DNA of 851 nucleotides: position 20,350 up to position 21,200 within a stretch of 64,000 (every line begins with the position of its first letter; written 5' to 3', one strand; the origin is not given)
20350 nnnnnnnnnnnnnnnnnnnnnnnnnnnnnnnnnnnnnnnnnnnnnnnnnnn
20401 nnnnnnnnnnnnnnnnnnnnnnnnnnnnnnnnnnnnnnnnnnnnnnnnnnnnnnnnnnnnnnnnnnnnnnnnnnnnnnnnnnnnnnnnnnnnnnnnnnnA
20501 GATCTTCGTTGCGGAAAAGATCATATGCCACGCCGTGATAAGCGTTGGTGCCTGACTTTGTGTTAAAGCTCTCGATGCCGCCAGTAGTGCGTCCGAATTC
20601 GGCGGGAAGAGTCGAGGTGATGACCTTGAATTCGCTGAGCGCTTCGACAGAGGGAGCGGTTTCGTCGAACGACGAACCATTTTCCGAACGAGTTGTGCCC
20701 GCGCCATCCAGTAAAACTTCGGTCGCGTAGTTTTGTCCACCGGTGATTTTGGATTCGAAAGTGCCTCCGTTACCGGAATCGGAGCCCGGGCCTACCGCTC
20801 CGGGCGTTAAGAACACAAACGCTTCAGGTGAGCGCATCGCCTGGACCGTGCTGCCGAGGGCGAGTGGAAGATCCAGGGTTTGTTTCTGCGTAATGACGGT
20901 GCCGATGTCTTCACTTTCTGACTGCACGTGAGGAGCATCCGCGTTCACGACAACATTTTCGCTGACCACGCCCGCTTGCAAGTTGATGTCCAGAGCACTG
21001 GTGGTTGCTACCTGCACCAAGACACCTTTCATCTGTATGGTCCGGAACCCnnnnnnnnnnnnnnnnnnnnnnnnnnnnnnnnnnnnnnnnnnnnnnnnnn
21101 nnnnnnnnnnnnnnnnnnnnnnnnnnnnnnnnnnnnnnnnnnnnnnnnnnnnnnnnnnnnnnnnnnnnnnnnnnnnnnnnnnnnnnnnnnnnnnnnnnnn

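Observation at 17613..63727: Recurrent CRTAC1 (FG-GAP/VCBS + ASPIC/UnbV) plus secreted-TPR gene module, five copies in one locus, next to TonB-dependent receptors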

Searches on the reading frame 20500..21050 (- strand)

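Call 70: search_protein_families(library=pfam, proteins=[window:20500-21050:-], max_evalue=10)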
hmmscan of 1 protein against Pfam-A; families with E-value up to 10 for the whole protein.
window:20500-21050:- (183 aa): 2 families
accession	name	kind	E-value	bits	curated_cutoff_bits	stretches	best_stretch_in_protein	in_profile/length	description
PF25183.1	OMP_b-brl_4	-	0.00081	18.3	30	1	164-182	2-20/838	Outer membrane beta barrel domain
PF07715.20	Plug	-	0.018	16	23.9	1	79-158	30-106/107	TonB-dependent Receptor Plug Domain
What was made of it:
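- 17613..21332 (-): TBDR1: large outer-membrane transporter-like protein (CarboxypepD_reg + OMP_b-brl_4), last gene of the run C1>T1>TBDR1. Plug is weak (E 0.018, call 70).
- On TonB-dependent transporter: Plug E 0.018, 16 bits against a cut-off of 23.9, at the expected position (call 70).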
